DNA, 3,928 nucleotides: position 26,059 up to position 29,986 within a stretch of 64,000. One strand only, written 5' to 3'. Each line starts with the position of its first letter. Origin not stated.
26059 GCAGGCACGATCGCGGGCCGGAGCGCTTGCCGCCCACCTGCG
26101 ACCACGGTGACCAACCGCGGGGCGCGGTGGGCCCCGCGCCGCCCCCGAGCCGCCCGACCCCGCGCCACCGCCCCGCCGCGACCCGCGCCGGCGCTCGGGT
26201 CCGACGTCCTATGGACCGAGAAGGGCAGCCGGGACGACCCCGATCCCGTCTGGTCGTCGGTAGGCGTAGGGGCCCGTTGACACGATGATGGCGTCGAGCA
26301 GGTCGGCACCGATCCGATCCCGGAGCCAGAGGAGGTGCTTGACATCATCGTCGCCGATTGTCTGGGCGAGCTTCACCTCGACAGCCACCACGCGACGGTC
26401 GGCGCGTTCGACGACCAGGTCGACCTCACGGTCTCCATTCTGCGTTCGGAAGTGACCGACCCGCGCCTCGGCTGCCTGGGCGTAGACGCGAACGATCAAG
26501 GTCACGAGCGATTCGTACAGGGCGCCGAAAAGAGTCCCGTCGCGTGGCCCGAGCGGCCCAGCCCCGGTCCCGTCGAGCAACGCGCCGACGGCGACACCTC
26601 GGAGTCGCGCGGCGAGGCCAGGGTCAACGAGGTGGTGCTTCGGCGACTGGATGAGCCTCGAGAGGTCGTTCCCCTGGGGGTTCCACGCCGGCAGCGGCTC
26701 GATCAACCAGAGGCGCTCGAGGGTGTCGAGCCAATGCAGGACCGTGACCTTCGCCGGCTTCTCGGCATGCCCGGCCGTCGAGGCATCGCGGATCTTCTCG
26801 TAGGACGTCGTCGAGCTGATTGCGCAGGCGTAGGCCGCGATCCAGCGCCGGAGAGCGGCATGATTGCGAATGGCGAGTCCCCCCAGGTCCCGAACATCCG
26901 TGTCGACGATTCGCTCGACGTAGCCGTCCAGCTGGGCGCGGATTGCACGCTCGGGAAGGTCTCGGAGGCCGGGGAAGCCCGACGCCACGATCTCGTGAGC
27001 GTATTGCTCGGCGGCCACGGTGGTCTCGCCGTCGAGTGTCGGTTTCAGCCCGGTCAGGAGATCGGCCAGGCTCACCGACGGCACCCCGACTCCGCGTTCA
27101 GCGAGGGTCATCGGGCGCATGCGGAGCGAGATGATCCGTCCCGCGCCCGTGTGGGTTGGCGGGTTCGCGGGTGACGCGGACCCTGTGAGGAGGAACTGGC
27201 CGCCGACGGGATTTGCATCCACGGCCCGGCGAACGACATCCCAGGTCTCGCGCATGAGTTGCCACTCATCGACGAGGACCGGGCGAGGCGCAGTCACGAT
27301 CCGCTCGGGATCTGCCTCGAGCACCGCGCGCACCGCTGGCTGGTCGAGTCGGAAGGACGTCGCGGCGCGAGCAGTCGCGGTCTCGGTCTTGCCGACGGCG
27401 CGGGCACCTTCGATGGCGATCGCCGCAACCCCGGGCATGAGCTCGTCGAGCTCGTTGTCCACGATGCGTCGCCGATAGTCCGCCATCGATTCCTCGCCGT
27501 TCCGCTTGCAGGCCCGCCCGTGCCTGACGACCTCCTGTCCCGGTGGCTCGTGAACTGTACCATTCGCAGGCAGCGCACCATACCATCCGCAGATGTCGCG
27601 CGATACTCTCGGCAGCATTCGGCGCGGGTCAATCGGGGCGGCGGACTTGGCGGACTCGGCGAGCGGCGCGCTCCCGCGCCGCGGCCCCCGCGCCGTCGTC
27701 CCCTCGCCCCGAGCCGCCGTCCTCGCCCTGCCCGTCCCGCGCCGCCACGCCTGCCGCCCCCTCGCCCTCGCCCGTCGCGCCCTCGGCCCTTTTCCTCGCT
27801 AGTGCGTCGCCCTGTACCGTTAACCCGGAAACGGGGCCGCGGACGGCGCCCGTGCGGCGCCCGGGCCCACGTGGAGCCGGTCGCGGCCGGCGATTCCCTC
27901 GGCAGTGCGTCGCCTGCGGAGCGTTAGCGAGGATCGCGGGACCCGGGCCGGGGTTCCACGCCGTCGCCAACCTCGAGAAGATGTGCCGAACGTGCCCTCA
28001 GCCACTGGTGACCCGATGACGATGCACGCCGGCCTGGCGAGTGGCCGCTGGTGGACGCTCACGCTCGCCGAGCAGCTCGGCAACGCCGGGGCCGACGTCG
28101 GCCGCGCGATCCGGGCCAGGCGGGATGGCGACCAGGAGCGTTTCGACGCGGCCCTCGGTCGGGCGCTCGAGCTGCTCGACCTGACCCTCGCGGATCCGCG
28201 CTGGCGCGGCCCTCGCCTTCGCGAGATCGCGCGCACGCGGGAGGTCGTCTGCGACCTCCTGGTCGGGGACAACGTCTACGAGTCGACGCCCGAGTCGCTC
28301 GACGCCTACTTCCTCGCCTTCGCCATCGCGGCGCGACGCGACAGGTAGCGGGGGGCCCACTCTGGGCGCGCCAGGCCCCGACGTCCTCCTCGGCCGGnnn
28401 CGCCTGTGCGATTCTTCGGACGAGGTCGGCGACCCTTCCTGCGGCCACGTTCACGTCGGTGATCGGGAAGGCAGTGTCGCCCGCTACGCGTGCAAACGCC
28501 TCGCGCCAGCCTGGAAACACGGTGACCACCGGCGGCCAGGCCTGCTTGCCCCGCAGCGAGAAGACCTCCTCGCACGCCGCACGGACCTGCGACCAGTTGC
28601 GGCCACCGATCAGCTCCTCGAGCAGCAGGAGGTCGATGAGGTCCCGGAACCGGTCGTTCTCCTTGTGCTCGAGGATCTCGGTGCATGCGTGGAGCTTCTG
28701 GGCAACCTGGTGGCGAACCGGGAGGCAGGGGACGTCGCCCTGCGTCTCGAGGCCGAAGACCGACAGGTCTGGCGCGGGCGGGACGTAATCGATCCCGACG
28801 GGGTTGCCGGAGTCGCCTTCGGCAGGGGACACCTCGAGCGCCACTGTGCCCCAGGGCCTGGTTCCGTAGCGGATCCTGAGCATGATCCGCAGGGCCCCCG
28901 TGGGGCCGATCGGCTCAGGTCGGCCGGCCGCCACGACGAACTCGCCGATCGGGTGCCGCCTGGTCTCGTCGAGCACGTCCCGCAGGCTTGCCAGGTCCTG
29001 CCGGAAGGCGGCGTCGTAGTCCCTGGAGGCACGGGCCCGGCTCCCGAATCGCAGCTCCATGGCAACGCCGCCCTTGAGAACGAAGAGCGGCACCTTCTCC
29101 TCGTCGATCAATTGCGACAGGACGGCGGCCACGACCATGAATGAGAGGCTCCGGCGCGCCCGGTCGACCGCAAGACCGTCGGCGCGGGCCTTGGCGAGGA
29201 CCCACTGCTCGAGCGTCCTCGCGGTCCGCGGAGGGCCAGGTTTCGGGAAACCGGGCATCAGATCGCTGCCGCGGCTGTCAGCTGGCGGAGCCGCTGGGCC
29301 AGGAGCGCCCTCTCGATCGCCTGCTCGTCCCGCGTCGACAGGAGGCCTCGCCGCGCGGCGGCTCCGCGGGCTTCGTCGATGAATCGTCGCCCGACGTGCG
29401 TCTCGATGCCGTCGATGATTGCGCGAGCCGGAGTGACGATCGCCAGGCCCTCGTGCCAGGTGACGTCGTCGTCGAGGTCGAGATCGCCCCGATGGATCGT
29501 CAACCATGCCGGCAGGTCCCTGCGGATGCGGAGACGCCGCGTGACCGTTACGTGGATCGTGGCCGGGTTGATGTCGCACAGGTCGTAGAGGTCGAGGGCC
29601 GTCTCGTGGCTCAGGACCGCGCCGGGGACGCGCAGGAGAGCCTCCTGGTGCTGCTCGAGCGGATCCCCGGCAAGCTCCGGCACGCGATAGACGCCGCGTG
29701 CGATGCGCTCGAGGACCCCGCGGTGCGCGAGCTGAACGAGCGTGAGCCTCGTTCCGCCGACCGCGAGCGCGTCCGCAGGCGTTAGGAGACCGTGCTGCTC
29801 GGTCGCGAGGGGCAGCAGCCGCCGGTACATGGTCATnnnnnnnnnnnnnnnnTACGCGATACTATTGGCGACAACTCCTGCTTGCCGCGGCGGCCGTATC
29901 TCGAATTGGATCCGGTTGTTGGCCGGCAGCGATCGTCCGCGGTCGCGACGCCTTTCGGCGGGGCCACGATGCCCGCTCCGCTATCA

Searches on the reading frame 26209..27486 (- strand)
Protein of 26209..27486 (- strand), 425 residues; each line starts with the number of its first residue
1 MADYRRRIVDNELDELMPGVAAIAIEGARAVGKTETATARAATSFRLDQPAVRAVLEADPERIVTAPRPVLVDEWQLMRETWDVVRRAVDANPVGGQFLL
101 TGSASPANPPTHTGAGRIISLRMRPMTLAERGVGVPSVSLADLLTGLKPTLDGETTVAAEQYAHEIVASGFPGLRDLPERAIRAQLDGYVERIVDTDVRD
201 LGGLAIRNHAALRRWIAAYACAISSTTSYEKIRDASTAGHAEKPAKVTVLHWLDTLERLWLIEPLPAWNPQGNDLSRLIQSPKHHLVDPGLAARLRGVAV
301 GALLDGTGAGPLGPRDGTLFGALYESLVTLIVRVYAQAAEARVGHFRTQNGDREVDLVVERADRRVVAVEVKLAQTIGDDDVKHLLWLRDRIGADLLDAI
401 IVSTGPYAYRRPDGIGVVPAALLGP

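Call 7: search_protein_families(library=pfam, proteins=[window:26209-27486:-], max_evalue=0.01)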
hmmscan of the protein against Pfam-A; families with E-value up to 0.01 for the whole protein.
window:26209-27486:- (425 aa): 2 families
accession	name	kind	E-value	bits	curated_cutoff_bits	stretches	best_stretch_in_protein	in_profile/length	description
PF13635.12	DUF4143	-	7.2e-26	91.3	28.1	1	197-373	3-159/160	Domain of unknown function (DUF4143)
PF13173.12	AAA_14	-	1.6e-09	38.3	27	1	22-130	4-127/129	AAA domain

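Call 8: search_protein_families(library=padloc, proteins=[window:26209-27486:-], max_evalue=0.01)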
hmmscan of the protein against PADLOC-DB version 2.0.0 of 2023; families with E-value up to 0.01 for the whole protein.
window:26209-27486:- (425 aa): 5 families
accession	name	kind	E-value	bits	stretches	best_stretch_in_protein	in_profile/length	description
PDLC04790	PDC-S01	-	1.7e-76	255.7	1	1-423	8-417/422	-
PDLC04787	PDC-S01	-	6e-14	49.7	1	70-295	96-303/412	-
PDLC04789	PDC-S01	-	3.5e-12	44.1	1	6-375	3-342/375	-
PDLC04786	PDC-S01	-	3.4e-05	20.8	1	281-377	305-390/439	-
PDLC04792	PDC-S01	-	0.00056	16.6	0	319-374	335-385/452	-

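Call 68: search_protein_families(library=ncbifam, proteins=[window:26209-27486:-], max_evalue=0.01)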
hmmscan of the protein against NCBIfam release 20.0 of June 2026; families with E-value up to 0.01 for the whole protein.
window:26209-27486:- (425 aa): 0 families

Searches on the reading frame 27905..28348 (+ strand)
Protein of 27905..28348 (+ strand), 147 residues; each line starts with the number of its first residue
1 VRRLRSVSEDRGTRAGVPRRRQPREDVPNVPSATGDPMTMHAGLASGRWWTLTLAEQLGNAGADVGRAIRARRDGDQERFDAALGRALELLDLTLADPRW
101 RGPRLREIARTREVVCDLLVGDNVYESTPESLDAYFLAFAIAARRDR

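Call 7: search_protein_families(library=pfam, proteins=[window:27905-28348:+], max_evalue=0.01)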
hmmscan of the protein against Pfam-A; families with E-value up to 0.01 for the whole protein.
window:27905-28348:+ (147 aa): 0 families

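Call 8: search_protein_families(library=padloc, proteins=[window:27905-28348:+], max_evalue=0.01)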
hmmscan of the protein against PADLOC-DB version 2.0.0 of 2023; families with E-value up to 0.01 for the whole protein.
window:27905-28348:+ (147 aa): 0 families

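Call 68: search_protein_families(library=ncbifam, proteins=[window:27905-28348:+], max_evalue=0.01)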
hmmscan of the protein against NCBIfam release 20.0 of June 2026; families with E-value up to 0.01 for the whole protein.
window:27905-28348:+ (147 aa): 0 families

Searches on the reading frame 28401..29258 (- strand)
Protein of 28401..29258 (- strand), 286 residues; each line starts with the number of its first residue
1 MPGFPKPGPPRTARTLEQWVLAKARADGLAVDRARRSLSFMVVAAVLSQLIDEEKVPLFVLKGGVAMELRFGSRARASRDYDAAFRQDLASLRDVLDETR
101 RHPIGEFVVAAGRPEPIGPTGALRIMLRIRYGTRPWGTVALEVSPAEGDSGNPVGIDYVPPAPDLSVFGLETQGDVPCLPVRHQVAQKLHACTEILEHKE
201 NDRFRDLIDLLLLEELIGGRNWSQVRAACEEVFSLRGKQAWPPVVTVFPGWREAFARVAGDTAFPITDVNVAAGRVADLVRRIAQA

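Call 7: search_protein_families(library=pfam, proteins=[window:28401-29258:-], max_evalue=0.01)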
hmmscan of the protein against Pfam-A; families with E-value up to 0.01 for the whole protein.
seq(286 aa): 2 families
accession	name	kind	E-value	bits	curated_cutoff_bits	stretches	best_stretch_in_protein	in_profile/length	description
PF08843.17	AbiEii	-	3.5e-18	66.9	22.5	1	46-242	2-192/238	Nucleotidyl transferase AbiEii toxin, Type IV TA system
PF14907.12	NTP_transf_5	-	0.0048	16.9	31.2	0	34-98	50-115/249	Uncharacterised nucleotidyltransferase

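Call 8: search_protein_families(library=padloc, proteins=[window:28401-29258:-], max_evalue=0.01)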
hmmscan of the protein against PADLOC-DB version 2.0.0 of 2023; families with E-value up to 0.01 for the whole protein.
seq(286 aa): 11 families
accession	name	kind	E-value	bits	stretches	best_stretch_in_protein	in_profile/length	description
PDLC02295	AbiEii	-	2e-64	215.5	1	13-286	3-261/261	AbiEii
PDLC02301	AbiEii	-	3.5e-60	202.1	1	8-285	13-290/291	AbiEii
PDLC02291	AbiEii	-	1.1e-40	137.8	1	12-284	15-268/310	AbiEii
PDLC02325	AbiEii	-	1.3e-26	91.1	1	179-286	1-101/102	AbiEii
PDLC02327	AbiEii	-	2.8e-23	80.4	1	10-183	2-166/166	AbiEii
PDLC02314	AbiEii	-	3.3e-17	60.7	1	41-280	35-269/290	AbiEii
PDLC02329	AbiEii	-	3.9e-08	31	1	46-281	43-274/294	AbiEii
PDLC02288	AbiEii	-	6e-08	29.9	1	35-89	29-83/294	AbiEii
PDLC02306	AbiEii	-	0.0011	16.6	1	16-91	6-72/280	AbiEii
PDLC02300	AbiEii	-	0.0019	15.8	1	31-84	17-66/259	AbiEii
PDLC02298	AbiEii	-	0.0064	13.9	0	173-221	122-166/220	AbiEii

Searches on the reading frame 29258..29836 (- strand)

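Call 7: search_protein_families(library=pfam, proteins=[window:29258-29836:-], max_evalue=0.01)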
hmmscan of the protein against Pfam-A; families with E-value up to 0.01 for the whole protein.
window:29258-29836:- (192 aa): 1 family
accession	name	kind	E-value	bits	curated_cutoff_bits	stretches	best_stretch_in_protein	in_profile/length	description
PF13338.12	AbiEi_4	-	6.7e-10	39.4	25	1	5-53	1-49/49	Transcriptional regulator, AbiEi antitoxin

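Call 8: search_protein_families(library=padloc, proteins=[window:29258-29836:-], max_evalue=0.01)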
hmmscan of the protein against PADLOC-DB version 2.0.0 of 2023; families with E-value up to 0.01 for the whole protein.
window:29258-29836:- (192 aa): 23 families
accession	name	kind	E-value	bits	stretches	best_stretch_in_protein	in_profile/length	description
PDLC02228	AbiEi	-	4.7e-52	174.4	1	3-178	26-190/216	AbiEi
PDLC02249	AbiEi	-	1.7e-37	127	1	4-170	5-168/184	AbiEi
PDLC02256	AbiEi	-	2.2e-27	94.1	1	11-176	10-170/174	AbiEi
PDLC02260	AbiEi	-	7.5e-27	91.7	1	3-121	3-119/131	AbiEi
PDLC02231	AbiEi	-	1.6e-25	88.4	1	5-170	8-181/280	AbiEi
PDLC02225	AbiEi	-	3.7e-21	73.8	1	4-116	7-112/198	AbiEi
PDLC02283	AbiEi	-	3.6e-16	57.5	1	12-142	14-149/201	AbiEi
PDLC02265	AbiEi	-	4.5e-16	57.2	1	7-104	7-103/198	AbiEi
PDLC02259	AbiEi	-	1.4e-14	52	1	17-170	1-162/191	AbiEi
PDLC02244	AbiEi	-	2.3e-13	48.1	1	10-167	13-180/292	AbiEi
PDLC02239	AbiEi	-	7.4e-11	40.1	1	19-184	13-181/195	AbiEi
PDLC02267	AbiEi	-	3.1e-08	31.3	1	32-103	40-107/252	AbiEi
PDLC02275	AbiEi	-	4.1e-08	31.5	1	14-114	9-107/184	AbiEi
PDLC02253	AbiEi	-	5.7e-08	30.8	1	7-115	7-111/112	AbiEi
PDLC02227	AbiEi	-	6.9e-05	20.5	1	15-144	16-139/233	AbiEi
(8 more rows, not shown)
